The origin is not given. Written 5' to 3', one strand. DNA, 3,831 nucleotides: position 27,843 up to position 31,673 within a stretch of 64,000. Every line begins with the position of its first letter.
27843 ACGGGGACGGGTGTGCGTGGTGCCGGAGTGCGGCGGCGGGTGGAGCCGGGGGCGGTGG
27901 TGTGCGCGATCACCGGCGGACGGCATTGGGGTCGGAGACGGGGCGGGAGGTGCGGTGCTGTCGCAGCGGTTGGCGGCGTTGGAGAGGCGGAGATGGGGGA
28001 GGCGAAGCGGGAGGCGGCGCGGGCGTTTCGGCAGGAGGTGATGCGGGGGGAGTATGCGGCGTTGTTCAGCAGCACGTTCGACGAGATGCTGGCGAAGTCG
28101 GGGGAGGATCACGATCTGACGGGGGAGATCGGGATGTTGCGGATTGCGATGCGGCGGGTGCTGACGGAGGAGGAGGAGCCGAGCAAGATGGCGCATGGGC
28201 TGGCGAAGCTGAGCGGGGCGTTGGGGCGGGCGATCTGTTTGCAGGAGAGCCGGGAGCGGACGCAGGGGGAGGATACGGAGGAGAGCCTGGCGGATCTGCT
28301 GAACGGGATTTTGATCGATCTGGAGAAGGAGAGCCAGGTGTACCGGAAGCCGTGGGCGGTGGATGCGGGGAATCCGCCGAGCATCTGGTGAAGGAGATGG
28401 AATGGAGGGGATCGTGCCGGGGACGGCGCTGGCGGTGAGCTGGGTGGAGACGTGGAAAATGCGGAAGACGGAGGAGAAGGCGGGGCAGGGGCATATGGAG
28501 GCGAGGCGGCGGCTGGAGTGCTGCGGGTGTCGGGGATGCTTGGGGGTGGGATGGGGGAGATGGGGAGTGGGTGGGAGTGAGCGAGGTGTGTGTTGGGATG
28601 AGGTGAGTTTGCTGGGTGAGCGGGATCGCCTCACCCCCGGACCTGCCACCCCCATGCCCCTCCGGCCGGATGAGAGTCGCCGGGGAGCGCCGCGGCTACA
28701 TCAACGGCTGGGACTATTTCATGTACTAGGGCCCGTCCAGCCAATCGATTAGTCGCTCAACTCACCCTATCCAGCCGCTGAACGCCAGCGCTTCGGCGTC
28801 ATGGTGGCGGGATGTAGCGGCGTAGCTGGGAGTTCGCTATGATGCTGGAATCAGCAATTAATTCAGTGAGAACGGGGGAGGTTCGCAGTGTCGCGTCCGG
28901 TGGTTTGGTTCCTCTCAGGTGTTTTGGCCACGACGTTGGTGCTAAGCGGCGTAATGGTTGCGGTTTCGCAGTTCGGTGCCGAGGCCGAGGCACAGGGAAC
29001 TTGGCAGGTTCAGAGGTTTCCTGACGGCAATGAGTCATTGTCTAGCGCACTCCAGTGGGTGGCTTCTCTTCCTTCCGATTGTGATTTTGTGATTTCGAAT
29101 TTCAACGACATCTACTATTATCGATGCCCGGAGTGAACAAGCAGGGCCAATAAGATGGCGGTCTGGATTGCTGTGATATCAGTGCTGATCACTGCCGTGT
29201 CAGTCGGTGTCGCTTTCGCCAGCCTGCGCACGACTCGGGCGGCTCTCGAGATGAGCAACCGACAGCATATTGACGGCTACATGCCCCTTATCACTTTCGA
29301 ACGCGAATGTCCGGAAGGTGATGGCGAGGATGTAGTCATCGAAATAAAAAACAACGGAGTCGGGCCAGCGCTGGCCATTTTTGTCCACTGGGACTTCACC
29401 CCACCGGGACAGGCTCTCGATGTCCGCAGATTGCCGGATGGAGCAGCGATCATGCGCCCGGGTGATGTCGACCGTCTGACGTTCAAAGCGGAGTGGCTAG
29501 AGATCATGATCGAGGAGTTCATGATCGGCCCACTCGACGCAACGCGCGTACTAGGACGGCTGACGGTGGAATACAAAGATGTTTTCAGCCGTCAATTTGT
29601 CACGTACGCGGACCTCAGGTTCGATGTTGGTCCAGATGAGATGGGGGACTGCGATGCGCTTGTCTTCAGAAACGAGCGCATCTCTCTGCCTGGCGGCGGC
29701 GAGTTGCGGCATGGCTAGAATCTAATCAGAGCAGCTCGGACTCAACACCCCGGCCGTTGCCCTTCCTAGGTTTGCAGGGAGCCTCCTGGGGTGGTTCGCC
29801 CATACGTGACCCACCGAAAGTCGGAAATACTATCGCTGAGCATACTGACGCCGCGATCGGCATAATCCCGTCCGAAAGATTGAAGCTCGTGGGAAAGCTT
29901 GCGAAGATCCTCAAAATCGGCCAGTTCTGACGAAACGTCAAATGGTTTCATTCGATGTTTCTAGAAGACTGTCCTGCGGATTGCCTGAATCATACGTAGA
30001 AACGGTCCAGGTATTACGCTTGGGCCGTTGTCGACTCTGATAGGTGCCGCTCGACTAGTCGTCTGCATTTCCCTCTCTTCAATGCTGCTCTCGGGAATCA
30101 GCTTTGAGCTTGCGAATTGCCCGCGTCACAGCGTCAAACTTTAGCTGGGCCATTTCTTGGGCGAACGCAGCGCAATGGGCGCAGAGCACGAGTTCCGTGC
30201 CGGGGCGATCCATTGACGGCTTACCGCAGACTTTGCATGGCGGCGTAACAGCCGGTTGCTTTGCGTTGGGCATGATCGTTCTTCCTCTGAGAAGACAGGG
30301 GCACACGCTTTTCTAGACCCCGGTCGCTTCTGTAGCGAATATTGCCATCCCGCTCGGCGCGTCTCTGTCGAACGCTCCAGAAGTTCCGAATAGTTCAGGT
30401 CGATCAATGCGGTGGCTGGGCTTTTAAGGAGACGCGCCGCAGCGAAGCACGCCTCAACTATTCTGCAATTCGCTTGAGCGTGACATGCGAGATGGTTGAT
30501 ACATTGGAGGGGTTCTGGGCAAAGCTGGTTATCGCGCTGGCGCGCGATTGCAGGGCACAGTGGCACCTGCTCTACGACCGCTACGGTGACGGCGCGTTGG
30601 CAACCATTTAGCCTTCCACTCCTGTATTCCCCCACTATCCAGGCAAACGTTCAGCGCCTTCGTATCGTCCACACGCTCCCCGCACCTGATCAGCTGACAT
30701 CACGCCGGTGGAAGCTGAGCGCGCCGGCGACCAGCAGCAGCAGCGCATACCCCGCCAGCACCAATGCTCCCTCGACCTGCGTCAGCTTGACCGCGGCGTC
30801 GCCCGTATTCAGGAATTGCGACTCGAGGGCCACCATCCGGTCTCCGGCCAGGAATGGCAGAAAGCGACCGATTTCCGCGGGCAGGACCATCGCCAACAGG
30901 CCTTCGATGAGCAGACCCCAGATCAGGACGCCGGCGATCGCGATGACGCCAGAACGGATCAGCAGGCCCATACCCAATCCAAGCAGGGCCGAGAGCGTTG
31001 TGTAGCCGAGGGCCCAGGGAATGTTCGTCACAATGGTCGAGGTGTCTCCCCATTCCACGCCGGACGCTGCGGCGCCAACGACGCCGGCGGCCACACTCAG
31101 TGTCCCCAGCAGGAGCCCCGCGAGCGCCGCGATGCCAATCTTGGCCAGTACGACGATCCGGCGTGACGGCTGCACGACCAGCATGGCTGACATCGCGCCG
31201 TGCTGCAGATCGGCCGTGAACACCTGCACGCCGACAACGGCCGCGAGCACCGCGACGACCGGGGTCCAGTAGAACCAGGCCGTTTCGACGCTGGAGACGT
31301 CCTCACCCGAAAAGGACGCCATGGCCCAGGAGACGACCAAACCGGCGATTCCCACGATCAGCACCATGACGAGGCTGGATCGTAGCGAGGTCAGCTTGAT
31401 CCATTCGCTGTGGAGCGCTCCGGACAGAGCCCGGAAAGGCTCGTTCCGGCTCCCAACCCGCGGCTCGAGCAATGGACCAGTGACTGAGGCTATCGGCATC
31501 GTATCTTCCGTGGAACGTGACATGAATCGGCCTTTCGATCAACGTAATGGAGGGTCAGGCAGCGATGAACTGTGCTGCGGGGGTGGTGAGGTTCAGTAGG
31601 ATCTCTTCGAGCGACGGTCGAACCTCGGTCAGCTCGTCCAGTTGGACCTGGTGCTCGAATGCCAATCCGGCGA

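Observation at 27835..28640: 0.8-kb G-rich, C-poor block whose ORF uses exclusively G-ending codons wherever one exists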

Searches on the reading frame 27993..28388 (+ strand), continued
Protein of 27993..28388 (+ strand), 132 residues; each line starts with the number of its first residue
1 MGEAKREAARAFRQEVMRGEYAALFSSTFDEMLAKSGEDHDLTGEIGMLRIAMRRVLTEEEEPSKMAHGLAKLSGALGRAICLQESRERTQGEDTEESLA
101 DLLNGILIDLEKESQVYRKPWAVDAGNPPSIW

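Call 50: find_encoding_contigs(protein=P0017, flank=10000, max_places=2)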
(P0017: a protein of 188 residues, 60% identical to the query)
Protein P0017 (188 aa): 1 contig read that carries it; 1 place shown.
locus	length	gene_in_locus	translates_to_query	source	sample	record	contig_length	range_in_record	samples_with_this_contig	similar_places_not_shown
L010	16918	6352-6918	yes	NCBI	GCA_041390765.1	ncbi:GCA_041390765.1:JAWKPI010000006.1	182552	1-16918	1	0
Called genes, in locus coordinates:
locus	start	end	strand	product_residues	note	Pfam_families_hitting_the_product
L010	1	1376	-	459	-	PF22745:Nlig-Ia, PF01653:DNA_ligase_aden, PF03120:OB_DNA_ligase, PF03119:DNA_ligase_ZBD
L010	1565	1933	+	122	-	PF00929:RNase_T (weak)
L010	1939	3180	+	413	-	PF00929:RNase_T, PF01541:GIY-YIG, PF27096:UvrC_M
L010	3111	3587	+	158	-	-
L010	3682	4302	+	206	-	PF03167:UDG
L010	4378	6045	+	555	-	PF00753:Lactamase_B, PF12706:Lactamase_B_2, PF22505:RNase_J_b_CASP, PF07521:RMMBL, PF17770:RNase_J_C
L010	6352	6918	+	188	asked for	-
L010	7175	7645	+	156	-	-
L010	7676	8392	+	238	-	-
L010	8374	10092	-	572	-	PF02811:PHP, PF07733:DNA_pol3_alpha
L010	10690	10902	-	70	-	-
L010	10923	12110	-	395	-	PF00817:IMS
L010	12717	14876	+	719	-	PF17854:FtsK_alpha, PF01580:FtsK_SpoIIIE, PF12846:AAA_10 (faint), PF09397:FtsK_gamma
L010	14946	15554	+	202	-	PF21176:RecR_HhH, PF02132:RecR_ZnF, PF01751:Toprim (weak), PF13662:Toprim_4, PF21175:RecR_C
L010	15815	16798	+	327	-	-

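Call 51: find_encoding_contigs(protein=P0018, flank=10000, max_places=2)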
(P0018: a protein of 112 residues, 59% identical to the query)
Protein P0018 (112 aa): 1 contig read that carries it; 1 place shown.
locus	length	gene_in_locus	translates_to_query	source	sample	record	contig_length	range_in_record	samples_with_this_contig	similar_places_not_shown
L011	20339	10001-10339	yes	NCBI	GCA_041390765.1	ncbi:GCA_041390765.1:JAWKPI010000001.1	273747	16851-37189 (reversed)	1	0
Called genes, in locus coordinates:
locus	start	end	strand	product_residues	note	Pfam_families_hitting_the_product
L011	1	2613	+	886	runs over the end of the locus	PF00122:E1-E2_ATPase, PF00702:Hydrolase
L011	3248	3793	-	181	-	PF18019:Cas3_HD (weak)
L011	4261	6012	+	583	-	PF14716:HHH_8, PF14520:HHH_5, PF14791:DNA_pol_B_thumb, PF02811:PHP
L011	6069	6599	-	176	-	PF10543:ORF6N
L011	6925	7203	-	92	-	-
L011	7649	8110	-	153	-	-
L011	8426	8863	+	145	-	-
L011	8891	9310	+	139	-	-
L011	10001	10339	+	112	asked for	-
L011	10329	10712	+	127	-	-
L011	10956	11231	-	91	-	-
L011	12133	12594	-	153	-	PF09848:SLFN-g3_helicase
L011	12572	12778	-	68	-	PF06745:ATPase (weak), PF09848:SLFN-g3_helicase (weak)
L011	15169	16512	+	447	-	PF07690:MFS_1, PF00083:Sugar_tr, PF07690:MFS_1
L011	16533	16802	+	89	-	PF04365:BrnT_toxin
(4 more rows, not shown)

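Call 52: find_encoding_contigs(protein=P0010, flank=10000, max_places=3)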
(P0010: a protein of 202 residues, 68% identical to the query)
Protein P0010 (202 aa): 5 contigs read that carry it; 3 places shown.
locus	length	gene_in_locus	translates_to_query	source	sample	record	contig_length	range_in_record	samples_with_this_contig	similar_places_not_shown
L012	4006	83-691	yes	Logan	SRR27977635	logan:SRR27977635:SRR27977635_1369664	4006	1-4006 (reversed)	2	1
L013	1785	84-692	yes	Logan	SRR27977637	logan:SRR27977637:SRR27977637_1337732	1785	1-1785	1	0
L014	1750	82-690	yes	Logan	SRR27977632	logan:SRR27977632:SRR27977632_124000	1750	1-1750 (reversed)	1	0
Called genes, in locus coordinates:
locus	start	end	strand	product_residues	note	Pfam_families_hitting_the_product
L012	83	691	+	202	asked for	-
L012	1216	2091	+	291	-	-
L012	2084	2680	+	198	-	PF04313:HSDR_N, PF11867:T1RH-like_C (faint)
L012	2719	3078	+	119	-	PF11867:T1RH-like_C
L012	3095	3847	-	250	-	-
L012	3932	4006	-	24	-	?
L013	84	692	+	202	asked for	-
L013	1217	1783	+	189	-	?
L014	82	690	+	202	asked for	-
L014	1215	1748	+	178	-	?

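Call 63: search_solved_structures(query=A3, max_evalue=10)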
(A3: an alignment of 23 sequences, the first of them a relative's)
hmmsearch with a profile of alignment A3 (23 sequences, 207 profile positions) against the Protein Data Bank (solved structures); distinct sequences matched with E-value up to 10: 0.

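Call 64: search_protein_families(library=padloc, proteins=[L006:8558-9298:+, P0012, P0017, P0027, P0093, L001:10999-12654:+, L001:12960-14204:+, L001:16543-17589:+, L001:15076-15516:+], max_evalue=0.01)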
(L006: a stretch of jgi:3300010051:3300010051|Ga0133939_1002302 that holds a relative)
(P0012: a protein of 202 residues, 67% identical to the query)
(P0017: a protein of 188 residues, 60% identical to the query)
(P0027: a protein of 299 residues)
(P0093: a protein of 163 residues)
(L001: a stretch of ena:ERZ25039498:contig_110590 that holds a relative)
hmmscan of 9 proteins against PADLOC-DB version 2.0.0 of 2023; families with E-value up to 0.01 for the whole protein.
L006:8558-9298:+ (247 aa): 0 families

P0012 (202 aa): 0 families

P0017 (188 aa): 0 families

P0027 (299 aa): 0 families

P0093 (163 aa): 0 families

L001:10999-12654:+ (551 aa): 0 families

L001:12960-14204:+ (414 aa): 3 families
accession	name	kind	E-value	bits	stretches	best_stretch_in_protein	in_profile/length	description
PDLC03648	REase_III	-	2.4e-08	30.6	2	277-343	735-798/871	Type III restriction enzyme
PDLC03647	REase_III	-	0.0014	14.9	0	2-46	516-557/989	Type III restriction enzyme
PDLC03649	REase_III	-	0.0037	13.2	0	2-35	504-537/973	Type III restriction enzyme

L001:16543-17589:+ (348 aa): 1 family
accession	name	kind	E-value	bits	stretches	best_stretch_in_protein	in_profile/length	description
PDLC03632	MTase_III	-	4.7e-101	337.4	1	18-346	647-982/983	Type III methyltransferase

L001:15076-15516:+ (146 aa): 1 family
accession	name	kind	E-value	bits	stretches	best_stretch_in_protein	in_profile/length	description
PDLC03632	MTase_III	-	1.5e-31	107.3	2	48-141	78-170/983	Type III methyltransferase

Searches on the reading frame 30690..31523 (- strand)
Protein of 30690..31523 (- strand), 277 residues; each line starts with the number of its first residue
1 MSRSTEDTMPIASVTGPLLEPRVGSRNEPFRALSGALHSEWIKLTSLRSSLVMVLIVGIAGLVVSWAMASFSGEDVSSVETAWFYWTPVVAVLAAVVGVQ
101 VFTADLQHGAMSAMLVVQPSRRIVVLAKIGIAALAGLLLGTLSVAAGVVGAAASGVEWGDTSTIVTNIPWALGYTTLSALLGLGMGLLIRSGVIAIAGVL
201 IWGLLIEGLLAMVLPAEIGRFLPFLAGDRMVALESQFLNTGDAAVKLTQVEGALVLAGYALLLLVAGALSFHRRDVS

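Call 46: search_protein_families(library=pfam, proteins=[window:30690-31523:-], max_evalue=0.001)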
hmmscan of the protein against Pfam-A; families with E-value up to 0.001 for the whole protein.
window:30690-31523:- (277 aa): 2 families
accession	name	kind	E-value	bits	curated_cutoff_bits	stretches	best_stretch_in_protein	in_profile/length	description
PF12730.13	ABC2_membrane_4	-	1.6e-05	25.4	27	1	37-184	2-154/179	ABC-2 family transporter protein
PF12679.13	ABC2_membrane_2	-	0.00014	21.6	27.2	1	85-276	73-283/283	ABC-2 family transporter protein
